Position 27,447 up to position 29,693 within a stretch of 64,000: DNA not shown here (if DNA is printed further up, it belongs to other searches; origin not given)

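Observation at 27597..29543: Fusion of a DD-carboxypeptidase (PBP5/6-like) with a CapA-like metallophosphatase domain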

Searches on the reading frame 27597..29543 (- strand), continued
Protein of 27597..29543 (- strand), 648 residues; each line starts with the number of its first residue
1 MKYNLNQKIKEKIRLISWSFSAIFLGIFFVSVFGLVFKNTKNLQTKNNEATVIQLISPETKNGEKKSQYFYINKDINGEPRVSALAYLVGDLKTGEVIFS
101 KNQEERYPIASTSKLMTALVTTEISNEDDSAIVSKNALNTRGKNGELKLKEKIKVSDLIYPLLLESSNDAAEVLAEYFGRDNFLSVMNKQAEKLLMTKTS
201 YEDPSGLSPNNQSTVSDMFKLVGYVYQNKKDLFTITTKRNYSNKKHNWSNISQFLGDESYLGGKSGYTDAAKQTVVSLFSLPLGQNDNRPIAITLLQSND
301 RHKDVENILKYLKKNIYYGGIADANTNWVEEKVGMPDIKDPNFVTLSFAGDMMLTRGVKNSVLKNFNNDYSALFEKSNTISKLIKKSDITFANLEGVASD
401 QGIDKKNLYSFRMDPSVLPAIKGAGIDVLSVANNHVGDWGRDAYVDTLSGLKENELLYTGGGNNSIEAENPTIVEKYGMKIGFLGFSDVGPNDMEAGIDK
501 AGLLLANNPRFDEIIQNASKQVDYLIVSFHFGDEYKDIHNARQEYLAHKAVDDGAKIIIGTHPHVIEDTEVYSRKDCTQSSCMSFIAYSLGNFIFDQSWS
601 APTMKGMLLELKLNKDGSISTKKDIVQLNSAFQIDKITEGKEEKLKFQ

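Call 65: find_homologous_proteins(query=P0122, max_evalue=1e-20)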
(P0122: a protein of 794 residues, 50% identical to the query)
Query P0122 (794 aa): 349 proteins with E <= 1e-20 among 8000 candidates; the best 120 are listed.
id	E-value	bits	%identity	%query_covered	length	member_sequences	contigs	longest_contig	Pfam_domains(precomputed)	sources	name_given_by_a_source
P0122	0.0e+0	1767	100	100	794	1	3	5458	PF09587.16,PF13354.13,PF03734.20,PF00768.26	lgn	-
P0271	7.8e-232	790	52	89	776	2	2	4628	PF09587.16,PF13354.13,PF03734.20,PF00768.26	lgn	-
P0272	1.0e-224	766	50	90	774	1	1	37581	PF09587.16,PF03734.20,PF00768.26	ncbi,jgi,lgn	ncbi:MAG: CapA family protein [Candidatus Paceibacterota bacterium]|jgi:poly-gamma-glutamate synthes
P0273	3.6e-222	758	47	98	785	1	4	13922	PF09587.16,PF13354.13,PF03734.20,PF00768.26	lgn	-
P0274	5.3e-221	754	46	98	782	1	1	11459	PF09587.16,PF13354.13,PF03734.20,PF00768.26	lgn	-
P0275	4.8e-217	741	45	99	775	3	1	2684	PF09587.16,PF13354.13,PF03734.20,PF00768.26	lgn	-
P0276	6.1e-216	737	48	91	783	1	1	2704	PF09587.16,PF13354.13,PF02113.21,PF03734.20,PF00768.26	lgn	-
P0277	7.5e-216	737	49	89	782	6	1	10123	PF09587.16,PF03734.20,PF00768.26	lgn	-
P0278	1.7e-214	732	50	89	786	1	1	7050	PF09587.16,PF13354.13,PF02113.21,PF03734.20,PF00768.26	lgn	-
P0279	3.2e-213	728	47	94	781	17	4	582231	PF09587.16,PF13354.13,PF03734.20,PF00768.26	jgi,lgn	jgi:poly-gamma-glutamate synthesis protein (capsule biosynthesis protein)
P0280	3.7e-210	718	47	96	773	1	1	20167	PF09587.16,PF13354.13,PF03734.20,PF00768.26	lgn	-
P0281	1.0e-208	713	46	96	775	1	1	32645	PF09587.16,PF13354.13,PF02113.21,PF03734.20,PF00768.26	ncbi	-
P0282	2.6e-208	712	46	97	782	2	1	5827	PF09587.16,PF13354.13,PF03734.20,PF00768.26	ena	-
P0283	6.9e-208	710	48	90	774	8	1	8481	PF09587.16,PF13354.13,PF03734.20,PF00768.26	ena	-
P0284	2.2e-204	699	50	90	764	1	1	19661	PF09587.16,PF13354.13,PF03734.20,PF00768.26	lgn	-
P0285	3.0e-202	692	44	98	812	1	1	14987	PF09587.16,PF13354.13,PF02113.21,PF03734.20,PF00768.26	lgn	-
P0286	5.4e-197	674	48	90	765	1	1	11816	PF09587.16,PF13354.13,PF03734.20,PF00768.26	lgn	-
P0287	1.5e-195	670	47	89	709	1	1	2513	PF09587.16,PF13354.13,PF03734.20,PF00768.26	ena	-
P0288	8.5e-195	667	49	87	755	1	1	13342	PF09587.16,PF13354.13,PF03734.20,PF00768.26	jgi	jgi:poly-gamma-glutamate synthesis protein (capsule biosynthesis protein)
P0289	1.5e-191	656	44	95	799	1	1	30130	PF09587.16,PF13354.13,PF03734.20,PF00768.26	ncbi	-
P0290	6.7e-190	651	47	89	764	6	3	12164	PF09587.16,PF13354.13,PF03734.20,PF00768.26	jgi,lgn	jgi:D-alanyl-D-alanine carboxypeptidase/poly-gamma-glutamate capsule biosynthesis protein CapA/YwtB 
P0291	2.5e-189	649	48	87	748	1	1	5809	PF09587.16,PF13354.13,PF03734.20,PF00768.26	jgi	jgi:D-alanyl-D-alanine carboxypeptidase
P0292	4.3e-189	648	46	88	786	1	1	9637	PF09587.16,PF13354.13,PF02113.21,PF03734.20,PF00768.26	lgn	-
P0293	1.2e-188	647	46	87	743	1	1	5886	PF09587.16,PF13354.13,PF03734.20,PF00768.26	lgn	-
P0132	2.3e-187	643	45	87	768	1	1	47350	PF09587.16,PF13354.13,PF03734.20,PF00768.26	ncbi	ncbi:MAG: CapA family protein [Patescibacteria group bacterium]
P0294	3.8e-187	642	48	87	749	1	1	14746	PF09587.16,PF13354.13,PF03734.20,PF00768.26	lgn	-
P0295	6.7e-187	641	54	71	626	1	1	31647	PF09587.16,PF13354.13,PF00768.26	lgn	-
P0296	1.3e-186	640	45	89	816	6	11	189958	PF09587.16,PF13354.13,PF03734.20,PF00768.26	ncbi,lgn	-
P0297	3.6e-186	639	53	71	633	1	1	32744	PF09587.16,PF13354.13,PF00768.26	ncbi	-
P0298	5.1e-186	638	46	89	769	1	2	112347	PF09587.16,PF13354.13,PF03734.20,PF00768.26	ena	-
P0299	3.1e-184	632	53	70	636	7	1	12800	PF09587.16,PF13354.13,PF00768.26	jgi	jgi:poly-gamma-glutamate synthesis protein (capsule biosynthesis protein)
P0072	6.8e-184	631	52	72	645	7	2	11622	PF09587.16,PF13354.13,PF00768.26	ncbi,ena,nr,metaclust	ncbi:MAG: hypothetical protein UU10_C0049G0002 [Parcubacteria group bacterium GW2011_GWF1_40_6]|nr:M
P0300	1.8e-183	630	54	73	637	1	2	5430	PF09587.16,PF13354.13,PF00768.26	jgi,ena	jgi:poly-gamma-glutamate synthesis protein (capsule biosynthesis protein)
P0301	4.4e-183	628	53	70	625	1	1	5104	PF09587.16,PF13354.13,PF00768.26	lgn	-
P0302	4.8e-183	628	52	74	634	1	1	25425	PF09587.16,PF13354.13,PF00768.26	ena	-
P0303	1.3e-182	627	52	71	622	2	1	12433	PF09587.16,PF13354.13,PF00768.26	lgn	-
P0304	1.8e-182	626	55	70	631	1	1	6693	PF09587.16,PF13354.13,PF00768.26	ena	-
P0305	2.1e-182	626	54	71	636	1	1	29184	PF09587.16,PF13354.13,PF00768.26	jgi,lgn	-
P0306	3.6e-182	625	52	71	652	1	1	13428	PF09587.16,PF13354.13,PF00768.26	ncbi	-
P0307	7.5e-182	624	43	97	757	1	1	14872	PF09587.16,PF13354.13,PF03734.20,PF00768.26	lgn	-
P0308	8.5e-182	624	53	72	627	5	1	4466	PF09587.16,PF00768.26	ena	-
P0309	2.3e-181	623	43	96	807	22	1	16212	PF09587.16,PF13354.13,PF03734.20,PF00768.26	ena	-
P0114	2.4e-181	623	53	69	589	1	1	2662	PF09587.16,PF13354.13,PF00768.26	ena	-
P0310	2.5e-181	623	53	71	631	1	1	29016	PF09587.16,PF13354.13,PF00768.26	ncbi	ncbi:MAG: CapA family protein [Minisyncoccia bacterium]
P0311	7.1e-181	621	51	74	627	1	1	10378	PF09587.16,PF13354.13,PF00768.26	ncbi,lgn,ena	-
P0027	1.1e-180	621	52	71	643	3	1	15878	PF09587.16,PF13354.13,PF00768.26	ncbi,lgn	-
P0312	2.7e-180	619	52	70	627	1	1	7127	PF09587.16,PF13354.13,PF00768.26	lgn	-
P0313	2.9e-180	619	54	71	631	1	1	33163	PF09587.16,PF13354.13,PF00768.26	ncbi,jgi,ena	ncbi:MAG: CapA family protein [Candidatus Paceibacterota bacterium]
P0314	3.3e-180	619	53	70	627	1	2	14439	PF09587.16,PF13354.13,PF00768.26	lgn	-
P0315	5.2e-180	618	52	70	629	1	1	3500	PF09587.16,PF13354.13,PF00768.26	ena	-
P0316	1.5e-179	617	50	73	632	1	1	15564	PF09587.16,PF13354.13,PF00768.26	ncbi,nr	ncbi:CapA family protein [Candidatus Nomurabacteria bacterium]|nr:CapA family protein [Candidatus No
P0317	1.5e-179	617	44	89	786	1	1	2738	PF09587.16,PF13354.13,PF02113.21,PF03734.20,PF00768.26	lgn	-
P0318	2.5e-179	616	50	73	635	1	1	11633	PF09587.16,PF13354.13,PF00768.26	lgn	-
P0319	2.6e-179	616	52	72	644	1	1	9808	PF09587.16,PF13354.13,PF00768.26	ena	-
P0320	5.6e-179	615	53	71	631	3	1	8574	PF09587.16,PF13354.13,PF00768.26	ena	-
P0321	8.4e-179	614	52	71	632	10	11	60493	PF09587.16,PF13354.13,PF00768.26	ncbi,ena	-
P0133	9.5e-179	614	43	88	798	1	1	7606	PF09587.16,PF13354.13,PF02113.21,PF03734.20,PF00768.26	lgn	-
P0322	1.0e-178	614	44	87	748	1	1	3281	PF09587.16,PF13354.13,PF03734.20,PF00768.26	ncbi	-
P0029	1.3e-178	614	52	71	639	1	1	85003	PF09587.16,PF13354.13,PF00768.26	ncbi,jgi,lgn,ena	ncbi:MAG: CapA family protein [Candidatus Paceibacterota bacterium]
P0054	2.3e-178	613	52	71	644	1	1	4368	PF09587.16,PF13354.13,PF00768.26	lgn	-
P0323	3.1e-178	612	54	70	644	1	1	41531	PF09587.16,PF13354.13,PF02113.21,PF00768.26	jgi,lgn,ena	-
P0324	3.2e-178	612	50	71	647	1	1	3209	PF09587.16,PF13354.13,PF00768.26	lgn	-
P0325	3.3e-178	612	51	71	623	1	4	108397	PF09587.16,PF13354.13,PF00768.26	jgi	-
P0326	7.0e-178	611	50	73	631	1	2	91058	PF09587.16,PF13354.13,PF00768.26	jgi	jgi:poly-gamma-glutamate synthesis protein (capsule biosynthesis protein)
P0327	7.5e-178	611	51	73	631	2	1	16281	PF09587.16,PF13354.13,PF02113.21,PF00768.26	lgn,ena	-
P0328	9.3e-178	611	53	70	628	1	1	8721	PF09587.16,PF13354.13,PF00768.26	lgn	-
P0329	1.0e-177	611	50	74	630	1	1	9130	PF09587.16,PF13354.13,PF00768.26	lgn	-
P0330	1.5e-177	610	52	72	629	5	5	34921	PF09587.16,PF13354.13,PF00768.26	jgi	-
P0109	2.6e-177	609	51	71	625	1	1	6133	PF09587.16,PF13354.13,PF00768.26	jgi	-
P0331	2.8e-177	609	53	69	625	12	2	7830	PF09587.16,PF13354.13,PF00768.26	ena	-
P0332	3.0e-177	609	51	72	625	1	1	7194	PF09587.16,PF13354.13,PF02113.21,PF00768.26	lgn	-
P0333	5.3e-177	608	51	71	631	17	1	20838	PF09587.16,PF13354.13,PF00768.26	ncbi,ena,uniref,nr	ncbi:hypothetical protein A2911_02605 [Candidatus Nomurabacteria bacterium RIFCSPLOWO2_01_FULL_40_15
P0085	5.5e-177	608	49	73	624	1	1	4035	PF09587.16,PF13354.13,PF00768.26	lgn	-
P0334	6.0e-177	608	52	69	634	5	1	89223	PF09587.16,PF13354.13,PF00768.26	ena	-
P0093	6.4e-177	608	52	71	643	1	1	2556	PF09587.16,PF13354.13,PF00768.26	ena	-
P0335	7.7e-177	608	52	69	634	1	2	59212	PF09587.16,PF13354.13,PF00768.26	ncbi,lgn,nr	ncbi:CapA family protein [Candidatus Nomurabacteria bacterium]|nr:CapA family protein [Candidatus No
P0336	7.8e-177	608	51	71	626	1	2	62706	PF09587.16,PF13354.13,PF00768.26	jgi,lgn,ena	jgi:D-alanyl-D-alanine carboxypeptidase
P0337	7.9e-177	608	52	71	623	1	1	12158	PF09587.16,PF13354.13,PF00768.26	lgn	-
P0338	9.4e-177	608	51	70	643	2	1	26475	PF09587.16,PF00768.26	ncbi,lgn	-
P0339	1.1e-176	607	49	75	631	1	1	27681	PF09587.16,PF00768.26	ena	-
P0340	1.2e-176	607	51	72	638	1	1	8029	PF09587.16,PF13354.13,PF00768.26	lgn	-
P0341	1.6e-176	607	44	88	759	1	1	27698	PF09587.16,PF03734.20,PF00768.26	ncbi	-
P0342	1.7e-176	607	52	71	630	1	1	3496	PF09587.16,PF00768.26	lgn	-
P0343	1.9e-176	607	52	71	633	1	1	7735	PF09587.16,PF13354.13,PF02113.21,PF00768.26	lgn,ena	-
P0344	2.8e-176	606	51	72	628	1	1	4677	PF09587.16,PF13354.13,PF00768.26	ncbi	-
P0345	2.8e-176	606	53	69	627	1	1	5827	PF09587.16,PF13354.13,PF00768.26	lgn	-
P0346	3.0e-176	606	51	75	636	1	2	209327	PF09587.16,PF13354.13,PF00768.26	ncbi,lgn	ncbi:MAG: CapA family protein [Minisyncoccia bacterium]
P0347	3.3e-176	606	45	90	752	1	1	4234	PF09587.16,PF13354.13,PF02113.21,PF03734.20,PF00768.26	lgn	-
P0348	3.3e-176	606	51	71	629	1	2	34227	PF09587.16,PF13354.13,PF00768.26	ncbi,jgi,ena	ncbi:MAG: CapA family protein [Candidatus Paceibacterota bacterium]|jgi:poly-gamma-glutamate synthes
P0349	4.2e-176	605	52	70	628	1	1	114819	PF09587.16,PF13354.13,PF02113.21,PF00768.26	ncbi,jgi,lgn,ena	ncbi:MAG: CapA family protein [Candidatus Paceibacterota bacterium]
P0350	5.4e-176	605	53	70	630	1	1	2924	PF09587.16,PF13354.13,PF00768.26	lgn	-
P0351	5.7e-176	605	52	71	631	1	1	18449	PF09587.16,PF13354.13,PF02113.21,PF00768.26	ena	-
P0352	6.2e-176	605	52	71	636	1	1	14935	PF09587.16,PF13354.13,PF00768.26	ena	-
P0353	6.6e-176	605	52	70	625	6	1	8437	PF09587.16,PF13354.13,PF00768.26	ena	-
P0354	1.3e-175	604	51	71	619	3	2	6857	PF09587.16,PF13354.13,PF00768.26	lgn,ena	-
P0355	1.5e-175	604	51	71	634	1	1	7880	PF09587.16,PF00768.26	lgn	-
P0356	1.8e-175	603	52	71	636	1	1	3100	PF09587.16,PF13354.13,PF00768.26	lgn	-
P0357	1.9e-175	603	52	69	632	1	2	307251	PF09587.16,PF13354.13,PF02113.21,PF00768.26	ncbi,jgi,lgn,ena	ncbi:MAG: CapA family protein [Candidatus Paceibacterota bacterium]|jgi:poly-gamma-glutamate synthes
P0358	2.2e-175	603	51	70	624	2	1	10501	PF09587.16,PF13354.13,PF00768.26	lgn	-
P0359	2.2e-175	603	52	70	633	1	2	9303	PF09587.16,PF13354.13,PF00768.26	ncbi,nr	ncbi:MAG: CapA family protein [bacterium]|nr:CapA family protein [bacterium]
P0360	2.5e-175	603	52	70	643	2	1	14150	PF09587.16,PF13354.13,PF00768.26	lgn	-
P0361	2.8e-175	603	52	71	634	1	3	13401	PF09587.16,PF13354.13,PF00768.26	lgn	-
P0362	2.9e-175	603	52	69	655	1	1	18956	PF09587.16,PF13354.13,PF00768.26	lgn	-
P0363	3.0e-175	603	51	70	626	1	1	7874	PF09587.16,PF13354.13,PF00768.26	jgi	jgi:poly-gamma-glutamate synthesis protein (capsule biosynthesis protein)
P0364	3.2e-175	602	51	71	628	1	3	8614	PF09587.16,PF13354.13,PF00768.26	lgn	-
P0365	3.2e-175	602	52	70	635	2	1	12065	PF09587.16,PF13354.13,PF02113.21,PF00768.26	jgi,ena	-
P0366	3.3e-175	602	51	71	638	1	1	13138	PF09587.16,PF00768.26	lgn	-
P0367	3.5e-175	602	53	70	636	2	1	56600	PF09587.16,PF13354.13,PF00768.26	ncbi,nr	ncbi:MAG: CapA family protein [Candidatus Nomurabacteria bacterium]|nr:CapA family protein [Candidat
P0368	3.6e-175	602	51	71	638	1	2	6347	PF09587.16,PF00768.26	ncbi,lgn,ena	-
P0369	4.0e-175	602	51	71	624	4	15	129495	PF09587.16,PF13354.13,PF00768.26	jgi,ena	-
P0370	5.2e-175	602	52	70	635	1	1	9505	PF09587.16,PF13354.13,PF02113.21,PF00768.26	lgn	-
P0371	5.9e-175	602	52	71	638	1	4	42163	PF09587.16,PF13354.13,PF00768.26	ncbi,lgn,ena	-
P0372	8.0e-175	601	51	71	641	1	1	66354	PF09587.16,PF13354.13,PF02113.21,PF00768.26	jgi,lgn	jgi:poly-gamma-glutamate synthesis protein (capsule biosynthesis protein)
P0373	9.6e-175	601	51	73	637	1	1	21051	PF09587.16,PF13354.13,PF00768.26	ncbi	-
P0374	1.3e-174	600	52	70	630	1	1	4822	PF09587.16,PF00768.26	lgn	-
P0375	1.6e-174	600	51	71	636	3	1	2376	PF09587.16,PF13354.13,PF00768.26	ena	-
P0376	1.8e-174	600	52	71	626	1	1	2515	PF09587.16,PF13354.13,PF00768.26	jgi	jgi:gamma-polyglutamate biosynthesis protein CapA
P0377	2.1e-174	600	52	71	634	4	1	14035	PF09587.16,PF00768.26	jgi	jgi:poly-gamma-glutamate synthesis protein (capsule biosynthesis protein)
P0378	2.9e-174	599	50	71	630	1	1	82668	PF09587.16,PF00768.26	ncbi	ncbi:MAG: CapA family protein [Patescibacteria group bacterium]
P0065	3.0e-174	599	51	69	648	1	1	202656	PF09587.16,PF13354.13,PF00768.26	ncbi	-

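Call 69: find_encoding_contigs(protein=P0168, flank=6000, max_places=3)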
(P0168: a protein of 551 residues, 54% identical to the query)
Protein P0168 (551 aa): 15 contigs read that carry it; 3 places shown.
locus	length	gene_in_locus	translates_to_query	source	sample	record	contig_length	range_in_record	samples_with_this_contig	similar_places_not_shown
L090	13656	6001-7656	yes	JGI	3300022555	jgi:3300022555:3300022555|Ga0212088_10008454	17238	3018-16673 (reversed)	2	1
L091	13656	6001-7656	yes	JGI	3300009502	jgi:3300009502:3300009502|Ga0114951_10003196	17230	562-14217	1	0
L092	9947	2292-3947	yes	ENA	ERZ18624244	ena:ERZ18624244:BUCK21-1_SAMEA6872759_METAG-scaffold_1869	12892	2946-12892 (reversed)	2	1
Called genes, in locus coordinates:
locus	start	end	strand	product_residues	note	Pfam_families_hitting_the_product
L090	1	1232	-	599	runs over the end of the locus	?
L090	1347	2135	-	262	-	PF01746:tRNA_m1G_MT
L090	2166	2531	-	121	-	PF13083:KH_KhpA-B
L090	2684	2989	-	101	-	PF00886:Ribosomal_S16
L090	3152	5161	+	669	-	PF17849:OB_Dis3 (weak), PF17876:CSD2, PF00773:RNB, PF00575:S1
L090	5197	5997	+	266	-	PF01522:Polysacc_deac_1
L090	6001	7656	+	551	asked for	PF09587:PGA_cap, PF02557:VanY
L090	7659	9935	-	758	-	PF02463:SMC_N, PF13175:AAA_15 (faint), PF13476:AAA_23, PF13304:AAA_21 (weak)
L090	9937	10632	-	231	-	PF22935:RM44_endonuclase, PF14622:Ribonucleas_3_3, PF00636:Ribonuclease_3, PF00035:dsrm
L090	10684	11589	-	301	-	PF01029:NusB, PF00293:NUDIX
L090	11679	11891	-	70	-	PF01783:Ribosomal_L32p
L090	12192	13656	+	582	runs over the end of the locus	PF07973:tRNA_SAD, PF00587:tRNA-synt_2b, PF03129:HGTP_anticodon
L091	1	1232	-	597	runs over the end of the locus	?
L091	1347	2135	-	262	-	PF01746:tRNA_m1G_MT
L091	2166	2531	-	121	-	PF13083:KH_KhpA-B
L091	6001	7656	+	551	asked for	PF09587:PGA_cap, PF02557:VanY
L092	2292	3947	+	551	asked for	PF09587:PGA_cap, PF02557:VanY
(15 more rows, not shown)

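Call 70: find_encoding_contigs(protein=P0161, flank=6000, max_places=3)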
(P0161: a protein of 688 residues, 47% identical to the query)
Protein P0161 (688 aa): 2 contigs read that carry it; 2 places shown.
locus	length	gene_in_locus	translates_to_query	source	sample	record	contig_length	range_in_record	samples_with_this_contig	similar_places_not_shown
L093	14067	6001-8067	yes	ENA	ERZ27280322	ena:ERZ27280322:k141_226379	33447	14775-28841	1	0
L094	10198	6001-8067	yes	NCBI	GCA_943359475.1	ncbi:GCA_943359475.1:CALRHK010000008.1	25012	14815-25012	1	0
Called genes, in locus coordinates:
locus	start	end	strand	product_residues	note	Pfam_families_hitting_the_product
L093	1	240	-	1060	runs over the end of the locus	PF04563:RNA_pol_Rpb2_1, PF04561:RNA_pol_Rpb2_2, PF04565:RNA_pol_Rpb2_3, PF10385:RNA_pol_Rpb2_45, PF00562:RNA_pol_Rpb2_6, PF04560:RNA_pol_Rpb2_7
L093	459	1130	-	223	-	PF01746:tRNA_m1G_MT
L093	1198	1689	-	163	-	-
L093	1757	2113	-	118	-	-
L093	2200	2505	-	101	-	PF13083:KH_KhpA-B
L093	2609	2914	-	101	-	PF00886:Ribosomal_S16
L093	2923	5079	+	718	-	PF08206:OB_RNB (faint), PF17849:OB_Dis3 (weak), PF17876:CSD2, PF00773:RNB, PF00575:S1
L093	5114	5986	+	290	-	PF01522:Polysacc_deac_1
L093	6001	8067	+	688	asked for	PF09587:PGA_cap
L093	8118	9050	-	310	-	-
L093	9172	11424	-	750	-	PF00005:ABC_tran (faint), PF02463:SMC_N, PF13175:AAA_15, PF13476:AAA_23, PF13555:AAA_29 (weak), PF13304:AAA_21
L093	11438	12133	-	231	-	PF22935:RM44_endonuclase, PF14622:Ribonucleas_3_3, PF00636:Ribonuclease_3, PF22892:DSRM_MRPL44 (weak), PF00035:dsrm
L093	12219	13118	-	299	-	PF01029:NusB, PF00293:NUDIX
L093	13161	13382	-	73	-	PF01783:Ribosomal_L32p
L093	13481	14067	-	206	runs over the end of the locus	-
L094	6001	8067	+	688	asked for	PF09587:PGA_cap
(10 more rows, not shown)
